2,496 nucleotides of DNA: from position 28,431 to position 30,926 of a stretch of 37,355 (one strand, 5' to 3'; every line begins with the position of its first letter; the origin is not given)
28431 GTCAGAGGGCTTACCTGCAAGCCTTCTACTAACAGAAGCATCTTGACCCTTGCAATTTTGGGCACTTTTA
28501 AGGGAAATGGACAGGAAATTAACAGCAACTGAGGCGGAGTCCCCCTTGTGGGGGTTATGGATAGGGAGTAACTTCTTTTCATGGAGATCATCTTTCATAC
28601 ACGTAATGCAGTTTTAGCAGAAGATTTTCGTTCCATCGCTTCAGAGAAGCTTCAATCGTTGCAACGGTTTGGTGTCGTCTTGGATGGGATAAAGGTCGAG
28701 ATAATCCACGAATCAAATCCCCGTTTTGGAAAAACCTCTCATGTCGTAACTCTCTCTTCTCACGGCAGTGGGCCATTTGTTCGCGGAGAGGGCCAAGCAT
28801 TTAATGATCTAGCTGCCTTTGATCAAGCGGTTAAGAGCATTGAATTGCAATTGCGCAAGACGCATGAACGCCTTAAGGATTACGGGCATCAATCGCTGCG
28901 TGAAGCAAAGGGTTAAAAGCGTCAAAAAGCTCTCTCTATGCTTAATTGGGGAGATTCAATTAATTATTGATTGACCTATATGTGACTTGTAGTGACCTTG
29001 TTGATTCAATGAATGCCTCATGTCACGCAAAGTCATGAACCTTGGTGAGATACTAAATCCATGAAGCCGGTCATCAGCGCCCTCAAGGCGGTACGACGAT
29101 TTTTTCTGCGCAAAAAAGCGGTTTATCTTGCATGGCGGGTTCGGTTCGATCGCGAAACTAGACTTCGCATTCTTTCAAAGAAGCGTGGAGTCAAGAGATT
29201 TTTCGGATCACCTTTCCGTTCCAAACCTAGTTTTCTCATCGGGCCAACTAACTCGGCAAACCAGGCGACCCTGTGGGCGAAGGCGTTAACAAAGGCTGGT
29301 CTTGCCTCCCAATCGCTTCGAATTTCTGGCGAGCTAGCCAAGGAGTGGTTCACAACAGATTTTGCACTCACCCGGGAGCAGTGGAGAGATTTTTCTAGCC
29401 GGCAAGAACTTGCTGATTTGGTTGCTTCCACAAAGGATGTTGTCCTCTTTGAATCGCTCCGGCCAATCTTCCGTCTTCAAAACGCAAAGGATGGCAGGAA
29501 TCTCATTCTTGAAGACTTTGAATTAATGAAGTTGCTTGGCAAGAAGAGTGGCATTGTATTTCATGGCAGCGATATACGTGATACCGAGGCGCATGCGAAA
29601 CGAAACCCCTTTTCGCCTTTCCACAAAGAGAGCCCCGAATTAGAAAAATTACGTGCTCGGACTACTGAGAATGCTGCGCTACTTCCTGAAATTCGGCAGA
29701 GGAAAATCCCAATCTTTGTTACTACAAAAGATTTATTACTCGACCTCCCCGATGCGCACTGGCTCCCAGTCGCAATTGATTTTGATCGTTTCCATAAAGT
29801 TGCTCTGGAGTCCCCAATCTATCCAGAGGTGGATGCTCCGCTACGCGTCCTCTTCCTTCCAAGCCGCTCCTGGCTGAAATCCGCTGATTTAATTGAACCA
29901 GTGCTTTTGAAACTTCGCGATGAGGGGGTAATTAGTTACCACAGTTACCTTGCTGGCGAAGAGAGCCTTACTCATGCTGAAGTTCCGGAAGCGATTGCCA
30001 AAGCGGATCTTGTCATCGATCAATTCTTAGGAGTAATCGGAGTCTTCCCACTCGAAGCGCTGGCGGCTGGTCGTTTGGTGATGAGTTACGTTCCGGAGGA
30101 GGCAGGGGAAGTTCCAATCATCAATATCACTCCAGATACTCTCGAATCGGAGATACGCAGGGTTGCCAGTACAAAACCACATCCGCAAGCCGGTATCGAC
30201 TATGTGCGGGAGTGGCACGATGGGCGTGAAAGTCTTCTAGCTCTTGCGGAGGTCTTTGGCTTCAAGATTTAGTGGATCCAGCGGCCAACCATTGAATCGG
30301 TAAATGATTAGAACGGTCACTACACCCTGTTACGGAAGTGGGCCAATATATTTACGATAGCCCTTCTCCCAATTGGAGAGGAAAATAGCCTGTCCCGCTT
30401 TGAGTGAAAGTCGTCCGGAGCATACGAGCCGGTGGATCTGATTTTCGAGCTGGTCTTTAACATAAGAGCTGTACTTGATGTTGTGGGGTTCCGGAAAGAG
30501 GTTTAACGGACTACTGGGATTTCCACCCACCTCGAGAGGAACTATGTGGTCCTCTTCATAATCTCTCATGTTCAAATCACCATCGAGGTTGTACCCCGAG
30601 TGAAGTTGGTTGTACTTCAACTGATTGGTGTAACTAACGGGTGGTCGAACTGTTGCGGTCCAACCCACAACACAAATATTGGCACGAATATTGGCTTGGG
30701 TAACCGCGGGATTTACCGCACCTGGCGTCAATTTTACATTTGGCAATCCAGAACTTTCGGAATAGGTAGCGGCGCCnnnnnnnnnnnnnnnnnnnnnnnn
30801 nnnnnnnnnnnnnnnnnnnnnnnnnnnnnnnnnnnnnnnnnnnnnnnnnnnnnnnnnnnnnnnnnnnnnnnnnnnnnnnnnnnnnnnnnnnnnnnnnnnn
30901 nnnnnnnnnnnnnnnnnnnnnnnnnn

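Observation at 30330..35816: Tad/Flp pilus operon with a divergent lipoprotein operon encoding an anchored His-Me finger nuclease: candidate DNA capture/uptake module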

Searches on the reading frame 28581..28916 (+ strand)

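Call 24: search_protein_families(library=pfam, proteins=[window:28581-28916:+], max_evalue=0.001)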
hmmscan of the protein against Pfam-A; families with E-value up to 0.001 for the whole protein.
window:28581-28916:+ (111 aa): 1 family
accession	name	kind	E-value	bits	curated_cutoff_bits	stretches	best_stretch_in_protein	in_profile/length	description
PF02482.25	Ribosomal_S30AE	-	9.5e-10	39.5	23.7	1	3-99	1-88/88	Sigma 54 modulation protein / S30EA ribosomal protein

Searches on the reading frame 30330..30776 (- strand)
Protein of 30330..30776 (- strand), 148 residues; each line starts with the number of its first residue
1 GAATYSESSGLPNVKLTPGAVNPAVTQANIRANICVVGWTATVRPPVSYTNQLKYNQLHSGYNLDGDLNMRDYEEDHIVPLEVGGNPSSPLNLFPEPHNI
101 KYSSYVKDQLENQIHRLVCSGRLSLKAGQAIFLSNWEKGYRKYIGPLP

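Call 30: search_protein_families(library=pfam, alignment_id=A2, max_evalue=1)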
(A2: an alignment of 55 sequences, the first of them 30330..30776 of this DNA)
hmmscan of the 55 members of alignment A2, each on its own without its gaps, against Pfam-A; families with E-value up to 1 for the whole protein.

A. member 1, window:30330-30776:- (148 aa): 0 families

B. families by the number of members that match (of 55 scanned): 17 families
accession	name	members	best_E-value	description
PF13930.12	Endonuclea_NS_2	7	0.0012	DNA/RNA non-specific endonuclease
PF14279.12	HNH_5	7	0.049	HNH endonuclease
PF09241.15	Herp-Cyclin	1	0.0091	Herpesviridae viral cyclin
PF00043.30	GST_C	1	0.032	Glutathione S-transferase, C-terminal domain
PF05006.17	PIF3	1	0.14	Per os infectivity factor 3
PF03929.21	PepSY_TM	1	0.14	PepSY-associated TM region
PF12685.13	SpoIIIAH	1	0.15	SpoIIIAH-like protein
PF14758.12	NSP2_assoc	1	0.15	Non-essential region of nsp2 of arterivirus polyprotein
PF00120.29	Gln-synt_C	1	0.18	Glutamine synthetase, catalytic domain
PF03429.18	MSP1b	1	0.25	Major surface protein 1B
PF01965.30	DJ-1_PfpI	1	0.26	DJ-1/PfpI family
PF05651.19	Diacid_rec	1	0.27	Putative sugar diacid recognition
PF13670.12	PepSY_2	1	0.29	Peptidase propeptide and YPEB domain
PF17505.7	DUF5437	1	0.49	Family of unknown function (DUF5437)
PF15621.11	PROL5-SMR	1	0.53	Proline-rich submaxillary gland androgen-regulated family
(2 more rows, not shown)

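Call 31: search_solved_structures(query=A2, max_evalue=10, show_alignments=4)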
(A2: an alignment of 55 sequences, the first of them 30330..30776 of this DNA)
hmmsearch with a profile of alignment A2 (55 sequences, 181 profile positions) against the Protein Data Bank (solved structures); distinct sequences matched with E-value up to 10: 0.

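Call 32: search_protein_families(library=ncbifam, alignment_id=A2, max_evalue=1)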
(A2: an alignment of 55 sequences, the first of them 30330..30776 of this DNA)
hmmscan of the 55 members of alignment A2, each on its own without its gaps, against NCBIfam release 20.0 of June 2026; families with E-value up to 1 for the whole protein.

A. member 1, window:30330-30776:- (148 aa): 0 families

B. families by the number of members that match (of 55 scanned): 13 families
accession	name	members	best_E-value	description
NF041057.1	Rcas_1661_fam_Se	3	0.022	Rcas_1661 family thioredoxin-like (seleno)lipoprotein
NF047847.2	SS_mature_LptM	3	0.1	LPS translocon maturation chaperone LptM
NF049864.1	lipo_LppU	2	0.054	LppU family putative lipoprotein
NF001936.0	PRK00714.1-3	1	0.084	RNA pyrophosphohydrolase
TIGR01383.1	not_thiJ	1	0.09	DJ-1 family glyoxalase III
NF038083.1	CU044_5270_fam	1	0.095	CU044_5270 family protein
NF033554.9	floc_PepA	1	0.1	flocculation-associated PEP-CTERM protein PepA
NF010268.0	PRK13715.1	1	0.15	conjugal transfer protein TraR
TIGR02811.1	formate_TAT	1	0.15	formate dehydrogenase region TAT target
NF009339.0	PRK12699.1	1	0.19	flagellar basal body L-ring protein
TIGR02722.1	lp_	1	0.23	penicillin-binding protein activator LpoB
NF053526.1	Myco_lipo_LppK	1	0.83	lipoprotein LppK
NF004173.0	PRK05641.1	1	0.94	putative acetyl-CoA carboxylase biotin carboxyl carrier protein subunit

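Call 35: find_related_loci(query=A2, collection=genome_contigs, flank=8000)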
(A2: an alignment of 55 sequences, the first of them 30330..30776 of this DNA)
Query A2 (148 aa) in genome_contigs; peptide patterns used: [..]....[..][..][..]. (x = any residue, [..] = any of these).
600 stretches matched a pattern (row limit reached: there are more); 590 encode a relative of the query (tblastn E <= 1e-3); the best 80 are kept; 80 distinct loci.
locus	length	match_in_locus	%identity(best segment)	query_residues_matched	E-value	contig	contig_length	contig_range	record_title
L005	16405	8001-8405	69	10-144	5e-63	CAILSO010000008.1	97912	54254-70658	MAG: uncultured actinobacterium isolate MJ1_bin-0565 genome assembly, contig: bin-0565:08/56, whole genome shotgun seque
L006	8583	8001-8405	67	10-144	1e-62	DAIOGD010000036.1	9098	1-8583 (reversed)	MAG TPA_asm: Candidatus Nanopelagicaceae bacterium isolate CTOTU22623 NODE_722_length_9098_cov_4.549265, whole genome sh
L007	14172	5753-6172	62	8-147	1e-59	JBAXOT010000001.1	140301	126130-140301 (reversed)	MAG: Actinomycetes bacterium isolate ELA512 MAG512_1, whole genome shotgun sequence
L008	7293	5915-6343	62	3-145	3e-58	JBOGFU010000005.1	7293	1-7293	MAG: Acidimicrobiales bacterium isolate TC-S_metawrap_bin.240 k127_1010673, whole genome shotgun sequence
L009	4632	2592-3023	59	2-148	1e-57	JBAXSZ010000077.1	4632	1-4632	MAG: Actinomycetes bacterium isolate ELA622 MAG622_77, whole genome shotgun sequence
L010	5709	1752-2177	58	6-147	1e-56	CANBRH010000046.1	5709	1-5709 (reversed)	MAG: Actinobacteria bacterium isolate JR-MC-F-240519-36 genome assembly, contig: JR-MC-F-240519-C16607, whole genome sho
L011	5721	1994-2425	60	1-144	8e-56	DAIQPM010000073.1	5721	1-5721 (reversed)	MAG TPA_asm: Acidimicrobiales bacterium isolate CTOTU22336 NODE_3393_length_5721_cov_5.773915, whole genome shotgun sequ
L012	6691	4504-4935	56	2-148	8e-56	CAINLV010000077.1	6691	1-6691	MAG: uncultured actinobacterium isolate Kiruna_bin-09407 genome assembly, contig: bin-09407:077/115, whole genome shotgu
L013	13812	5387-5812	58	6-147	1e-55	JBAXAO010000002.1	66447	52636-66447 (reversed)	MAG: Actinomycetes bacterium isolate ELA143 MAG143_2, whole genome shotgun sequence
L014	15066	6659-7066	59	10-145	1e-55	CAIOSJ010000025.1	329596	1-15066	MAG: uncultured actinobacterium isolate Umea1_bin-2932 genome assembly, contig: bin-2932:25/33, whole genome shotgun seq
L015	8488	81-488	60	10-145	8e-54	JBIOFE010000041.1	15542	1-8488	MAG: Acidimicrobiales bacterium isolate GcC11-24 k141_82738_length_15542_cov_37.0000, whole genome shotgun sequence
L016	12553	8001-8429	59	1-144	2e-53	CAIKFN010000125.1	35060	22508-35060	MAG: uncultured actinobacterium isolate Ki2-D3_bin-1334 genome assembly, contig: bin-1334:125/191, whole genome shotgun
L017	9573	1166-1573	59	10-145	3e-53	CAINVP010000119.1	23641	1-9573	MAG: uncultured actinobacterium isolate E14_bin-0159 genome assembly, contig: bin-0159:119/119, whole genome shotgun seq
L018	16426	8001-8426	56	6-147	5e-53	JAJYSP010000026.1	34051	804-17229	MAG: Actinomycetes bacterium isolate DX1.bin53 NODE_1767_length_34051_cov_4.358979, whole genome shotgun sequence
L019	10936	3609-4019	58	11-147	1e-52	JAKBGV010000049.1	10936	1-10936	MAG: Actinomycetes bacterium isolate DBS1-1.bin97 NODE_10924_length_10936_cov_12.038209, whole genome shotgun sequence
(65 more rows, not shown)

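Call 39: predict_structure(alignment_id=A2)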
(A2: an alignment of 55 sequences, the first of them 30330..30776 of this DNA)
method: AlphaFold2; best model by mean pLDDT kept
length: 148 residues; sequences in the alignment: 55
mean_pLDDT: 93.1   pTM: 0.87
mean pLDDT of the five models: 93.1, 93.0, 93.1, 92.3, 92.1
residues with pLDDT >= 90: 123; 70-90: 17; 50-70: 5; < 50: 3
segments of 3 or more residues with pLDDT < 50: 1-3
pLDDT, mean of each block of 10 residues (from residue 1): 59 89 99 98 98 96 92 97 98 95 94 99 98 93 91
secondary structure, 60 per line:
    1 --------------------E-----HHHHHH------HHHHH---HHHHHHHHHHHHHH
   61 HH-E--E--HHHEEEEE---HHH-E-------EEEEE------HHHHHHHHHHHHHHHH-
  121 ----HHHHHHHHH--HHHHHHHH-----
elements in order: H27-32 H39-43 H47-62 E73-77 E93-97 H104-119 H125-133 H136-143

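Call 41: fold_search(model_id=the predicted structure, library=pdb)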
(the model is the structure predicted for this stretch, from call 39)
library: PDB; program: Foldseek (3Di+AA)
matches with E <= 10: 20; with E <= 0.001: 0
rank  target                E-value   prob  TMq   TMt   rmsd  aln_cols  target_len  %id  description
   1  8spq_A                9.0e-01  0.08  0.25  0.04  14.0       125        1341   16  SpRY-Cas9:gRNA complex targeting TGG PAM DNA (released 2024-05-01)
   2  9lgi_A                1.6e+00  0.05  0.22  0.07  15.4       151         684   14  Cryo-EM structure of a type II-D CRISPR-Cas9 in complex with single-guided RNA and double-stranded DNA (released 2025-08-20)
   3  8t6x_A                1.8e+00  0.06  0.24  0.04  13.3       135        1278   18  SpRY-Cas9:gRNA complex targeting TAC PAM DNA with 18 bp R-loop (released 2024-05-01)
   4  4uhq_B                3.1e+00  0.10  0.18  0.20   4.2        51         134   25  Crystal structure of the pyocin AP41 DNase (released 2015-08-05)
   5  4uhq_A                4.2e+00  0.08  0.18  0.20   4.2        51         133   25  Crystal structure of the pyocin AP41 DNase (released 2015-08-05)
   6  9k32_A                5.6e+00  0.03  0.24  0.06  16.4       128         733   14  Cryo-EM structure of the NbaCas9-guide RNA-target DNA complex (released 2026-02-04)
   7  5fw1_B                5.6e+00  0.01  0.15  0.04  12.9       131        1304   15  Crystal structure of SpyCas9 variant VQR bound to sgRNA and TGAG PAM target DNA (released 2016-04-20)
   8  8t7s_A                6.0e+00  0.02  0.23  0.04  14.2       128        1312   15  SpRYmer bound to NAC PAM DNA (released 2024-05-01)
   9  7s4x_A                6.4e+00  0.01  0.18  0.04  10.8       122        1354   18  Cas9:gRNA in complex with 18-20MM DNA, 1 minute time-point, kinked active conformation (released 2022-03-02)
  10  4giz_A                6.8e+00  0.08  0.20  0.08   6.1        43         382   19  Crystal structure of full-length human papillomavirus oncoprotein E6 in complex with LXXLL peptide of ubiquitin ligase (released 2013-01-23)
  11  2reg_A                8.1e+00  0.05  0.17  0.09   6.6        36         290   17  ABC-transporter choline binding protein in complex with choline (released 2008-09-16)
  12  7ojx_B                8.1e+00  0.03  0.13  0.10   7.7        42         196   14  E2 UBE2K covalently linked to donor Ub, acceptor di-Ub, and RING E3 primed for K48-linked Ub chain synthesis (released 2022-01-12)
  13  7t2r_B                8.1e+00  0.01  0.17  0.08  12.4       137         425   10  Structure of electron bifurcating Ni-Fe hydrogenase complex HydABCSL in FMN-free apo state (released 2022-03-16)
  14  6les_A                9.2e+00  0.05  0.22  0.10   4.5        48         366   14  3D domain-swapped dimer of the maltose-binding protein fused to a fragment of the focal adhesion kinase (released 2019-12-11)
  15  6aeo_B                9.2e+00  0.04  0.17  0.06   3.7        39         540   15  TssL periplasmic domain (released 2019-06-12)
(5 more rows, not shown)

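Call 44: search_dna_similar(query=window:30330-30776:-, collection=plasmids, mode=protein, max_rows=30)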
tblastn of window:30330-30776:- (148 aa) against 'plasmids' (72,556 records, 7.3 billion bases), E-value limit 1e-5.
Records with a match: 60; places in all: 67; records where one place covers at least 80% of the query: 55.
Best place of each record, by identity: <60% 60.
By first word of the organism name: Streptomyces 26; Sphingobium 5; Mycolicibacterium 4; Sphingomonas 4; Caballeronia 3; Methylocystis 3; Burkholderia 2; Methylocella 2; Novosphingobium 2; Acidiphilium 1; and 8 more.
By predicted mobility (MOB-suite, as given by PLSDB): non-mobilizable 32; mobilizable 23; conjugative 5.
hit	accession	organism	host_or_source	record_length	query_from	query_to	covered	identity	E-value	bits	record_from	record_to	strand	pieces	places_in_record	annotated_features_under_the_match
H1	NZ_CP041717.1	Acidiphilium multivorum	Cell culture,activated sludge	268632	11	148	93%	53.9%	2e-41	153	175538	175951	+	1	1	hypothetical protein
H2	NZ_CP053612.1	Burkholderia sp. MBR-1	-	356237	2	143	96%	47.6%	4e-38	143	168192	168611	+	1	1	hypothetical protein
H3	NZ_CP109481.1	Streptomyces sp. NBC_01450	-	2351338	11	136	85%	52.3%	7e-26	140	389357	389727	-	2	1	none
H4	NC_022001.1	Streptomyces collinus Tu 365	-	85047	11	136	85%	51.2%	3e-35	135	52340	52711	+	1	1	hypothetical protein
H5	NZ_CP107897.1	Streptomyces sp. NBC_00466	-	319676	2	136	91%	47.4%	1e-30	122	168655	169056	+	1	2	hypothetical protein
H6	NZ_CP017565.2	Paraburkholderia sprentiae WSM5005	Lebeckia ambigua,root nodule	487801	11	143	90%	47.8%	2e-34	133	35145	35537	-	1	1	hypothetical protein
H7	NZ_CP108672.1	Streptomyces sp. NBC_01023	-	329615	2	136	91%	46.7%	8e-30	120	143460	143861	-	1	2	hypothetical protein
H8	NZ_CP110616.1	Rhodococcus antarcticus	whole organism,T5 medium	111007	11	148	93%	45.3%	5e-27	112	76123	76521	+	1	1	hypothetical protein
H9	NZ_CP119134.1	Streptomyces sp. FXJ1.172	cell culture,red soil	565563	11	141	89%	47.7%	2e-33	130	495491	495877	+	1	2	hypothetical protein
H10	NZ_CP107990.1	Streptomyces canus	-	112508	11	136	85%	49.6%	3e-33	129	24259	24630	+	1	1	hypothetical protein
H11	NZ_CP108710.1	Streptomyces canus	-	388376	11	136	85%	49.6%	7e-33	128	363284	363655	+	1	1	hypothetical protein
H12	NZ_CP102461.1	Burkholderia multivorans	Homo sapiens,pure culture,CF throat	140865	8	144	93%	44.9%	2e-33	130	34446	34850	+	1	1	hypothetical protein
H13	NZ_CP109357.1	Streptomyces sp. NBC_01562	-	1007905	11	136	85%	48.8%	8e-33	128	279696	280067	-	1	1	record has no annotation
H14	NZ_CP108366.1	Streptomyces sp. NBC_01340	-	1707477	11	136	85%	48.8%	8e-33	128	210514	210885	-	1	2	none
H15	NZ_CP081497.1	Streptomyces sp. BHT-5-2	whole organism,plant soil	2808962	11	142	89%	46.6%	1e-31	125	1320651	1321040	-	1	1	none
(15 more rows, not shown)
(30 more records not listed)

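Call 45: search_dna_similar(query=window:30330-30776:-, collection=phages, mode=protein, max_rows=20)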
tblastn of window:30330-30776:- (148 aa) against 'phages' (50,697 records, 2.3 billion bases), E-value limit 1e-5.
No match.

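Call 52: fold_search(model_id=the predicted structure, library=viral)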
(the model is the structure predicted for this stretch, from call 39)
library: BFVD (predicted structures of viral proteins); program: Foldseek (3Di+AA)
matches with E <= 10: 91; with E <= 0.001: 3
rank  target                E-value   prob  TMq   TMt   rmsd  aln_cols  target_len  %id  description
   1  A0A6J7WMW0            4.6e-15  1.00  0.88  0.76   3.4       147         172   44  Uncharacterized protein [uncultured Caudovirales phage]
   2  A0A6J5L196            7.4e-08  1.00  0.68  0.70   3.5       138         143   29  HNHc domain containing protein [uncultured Caudovirales phage]
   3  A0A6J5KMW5            1.5e-07  1.00  0.61  0.56   2.5       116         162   31  HNHc domain containing protein [uncultured Caudovirales phage]
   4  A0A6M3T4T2            6.5e-02  0.97  0.46  0.58   2.9       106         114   19  (no name in the UniProt tables at hand)
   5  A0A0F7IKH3            5.5e-01  0.18  0.26  0.27  12.6       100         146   18  HNH endonuclease [Polaribacter phage P12002L]
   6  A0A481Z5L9            7.4e-01  0.14  0.35  0.15  11.4       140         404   14  HNH endonuclease [Pithovirus LCPAC202]
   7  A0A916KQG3            9.5e-01  0.33  0.34  0.32   3.8        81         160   18  Type VII secretion system protein EssD-like domain-containing protein [Mythimna separata entomopoxvirus 'L']
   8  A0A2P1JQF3            1.0e+00  0.35  0.38  0.52   3.5        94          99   17  (no name in the UniProt tables at hand)
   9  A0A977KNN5            1.0e+00  0.23  0.33  0.39   4.4        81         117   20  HNH endonuclease [Arthrobacter phage Shambre1]
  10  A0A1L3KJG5            1.4e+00  0.14  0.20  0.18   4.2        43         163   19  (no name in the UniProt tables at hand)
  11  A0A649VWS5            1.6e+00  0.12  0.27  0.27   6.7        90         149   18  HNH endonuclease [Microbacterium phage Teamocil]
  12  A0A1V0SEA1            2.0e+00  0.16  0.34  0.42   4.8        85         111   21  HNH endonuclease [Indivirus ILV1]
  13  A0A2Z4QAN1            2.0e+00  0.05  0.21  0.18  21.3       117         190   14  (no name in the UniProt tables at hand)
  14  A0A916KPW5            2.1e+00  0.15  0.33  0.15   4.1        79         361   11  Type VII secretion system protein EssD-like domain-containing protein [Choristoneura biennis entomopoxvirus]
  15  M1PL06                2.2e+00  0.11  0.18  0.09   5.2        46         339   22  (no name in the UniProt tables at hand)
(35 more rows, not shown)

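Call 87: search_protein_families(library=phrogs, proteins=[window:30330-30776:-], max_evalue=0.01)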
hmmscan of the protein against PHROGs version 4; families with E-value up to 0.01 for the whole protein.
window:30330-30776:- (148 aa): 0 families
